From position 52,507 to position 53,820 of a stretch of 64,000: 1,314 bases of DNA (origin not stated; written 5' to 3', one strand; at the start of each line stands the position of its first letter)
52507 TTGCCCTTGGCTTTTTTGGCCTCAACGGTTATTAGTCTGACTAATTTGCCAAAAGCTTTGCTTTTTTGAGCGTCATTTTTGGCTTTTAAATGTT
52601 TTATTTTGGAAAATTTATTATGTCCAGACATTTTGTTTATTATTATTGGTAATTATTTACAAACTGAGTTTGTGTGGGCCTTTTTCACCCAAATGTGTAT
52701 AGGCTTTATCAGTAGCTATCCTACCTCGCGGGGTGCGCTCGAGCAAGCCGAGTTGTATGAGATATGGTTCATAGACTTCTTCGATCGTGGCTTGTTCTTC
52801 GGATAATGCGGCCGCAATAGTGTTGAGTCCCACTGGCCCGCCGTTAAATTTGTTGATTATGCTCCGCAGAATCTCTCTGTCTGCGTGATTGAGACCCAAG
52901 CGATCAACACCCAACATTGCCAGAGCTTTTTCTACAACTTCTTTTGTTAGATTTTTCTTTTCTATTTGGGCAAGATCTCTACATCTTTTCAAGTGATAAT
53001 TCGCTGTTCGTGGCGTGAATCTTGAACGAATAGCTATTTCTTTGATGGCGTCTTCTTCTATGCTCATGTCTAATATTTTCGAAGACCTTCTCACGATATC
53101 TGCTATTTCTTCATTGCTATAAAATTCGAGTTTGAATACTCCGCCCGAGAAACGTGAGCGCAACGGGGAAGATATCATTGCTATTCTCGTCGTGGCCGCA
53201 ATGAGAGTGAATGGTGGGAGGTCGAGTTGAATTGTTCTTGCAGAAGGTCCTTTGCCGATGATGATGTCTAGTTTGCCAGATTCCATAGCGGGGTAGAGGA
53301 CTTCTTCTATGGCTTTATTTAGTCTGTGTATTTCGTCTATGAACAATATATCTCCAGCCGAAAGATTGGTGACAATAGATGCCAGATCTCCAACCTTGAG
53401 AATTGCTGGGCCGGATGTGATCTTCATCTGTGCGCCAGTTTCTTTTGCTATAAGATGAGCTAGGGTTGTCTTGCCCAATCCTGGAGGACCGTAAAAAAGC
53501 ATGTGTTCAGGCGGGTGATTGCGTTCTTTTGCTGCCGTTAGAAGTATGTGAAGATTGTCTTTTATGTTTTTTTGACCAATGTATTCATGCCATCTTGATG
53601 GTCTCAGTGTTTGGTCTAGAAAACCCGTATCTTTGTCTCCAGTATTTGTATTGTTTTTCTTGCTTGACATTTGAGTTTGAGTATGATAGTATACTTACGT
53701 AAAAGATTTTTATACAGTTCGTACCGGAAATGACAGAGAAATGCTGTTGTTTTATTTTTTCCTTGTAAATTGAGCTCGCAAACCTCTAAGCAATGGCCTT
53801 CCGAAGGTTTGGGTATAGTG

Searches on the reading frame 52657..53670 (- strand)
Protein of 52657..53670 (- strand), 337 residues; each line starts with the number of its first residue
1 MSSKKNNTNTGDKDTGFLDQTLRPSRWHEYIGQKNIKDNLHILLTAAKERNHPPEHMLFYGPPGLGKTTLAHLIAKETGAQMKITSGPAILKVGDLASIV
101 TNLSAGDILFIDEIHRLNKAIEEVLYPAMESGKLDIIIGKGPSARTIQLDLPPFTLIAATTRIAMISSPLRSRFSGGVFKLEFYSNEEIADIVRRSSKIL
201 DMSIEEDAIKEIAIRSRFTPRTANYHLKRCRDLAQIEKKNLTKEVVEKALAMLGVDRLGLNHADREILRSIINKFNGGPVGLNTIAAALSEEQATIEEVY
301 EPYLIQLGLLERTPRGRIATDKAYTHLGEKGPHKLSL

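Call 70: search_protein_families(library=pfam, proteins=[window:52657-53670:-], max_evalue=0.00001)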
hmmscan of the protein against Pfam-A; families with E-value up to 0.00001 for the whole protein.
window:52657-53670:- (337 aa): 5 families
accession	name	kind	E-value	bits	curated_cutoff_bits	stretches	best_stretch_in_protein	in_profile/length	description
PF05496.18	RuvB_N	-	3.3e-70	235.4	27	1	22-175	1-154/159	Holliday junction DNA helicase RuvB P-loop domain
PF05491.19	RuvB_C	-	2.8e-27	94.9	24.7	1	258-327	2-71/72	RuvB C-terminal winged helix domain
PF17864.7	AAA_lid_4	-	3.6e-21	75.1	27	1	184-256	1-74/74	RuvB AAA lid domain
PF00004.35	AAA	-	6.1e-21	75.7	21.2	1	57-175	1-124/131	ATPase family associated with various cellular activities (AAA)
PF07728.20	AAA_5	-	3.8e-10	40.4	22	1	56-174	1-139/139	AAA domain (dynein-related subfamily)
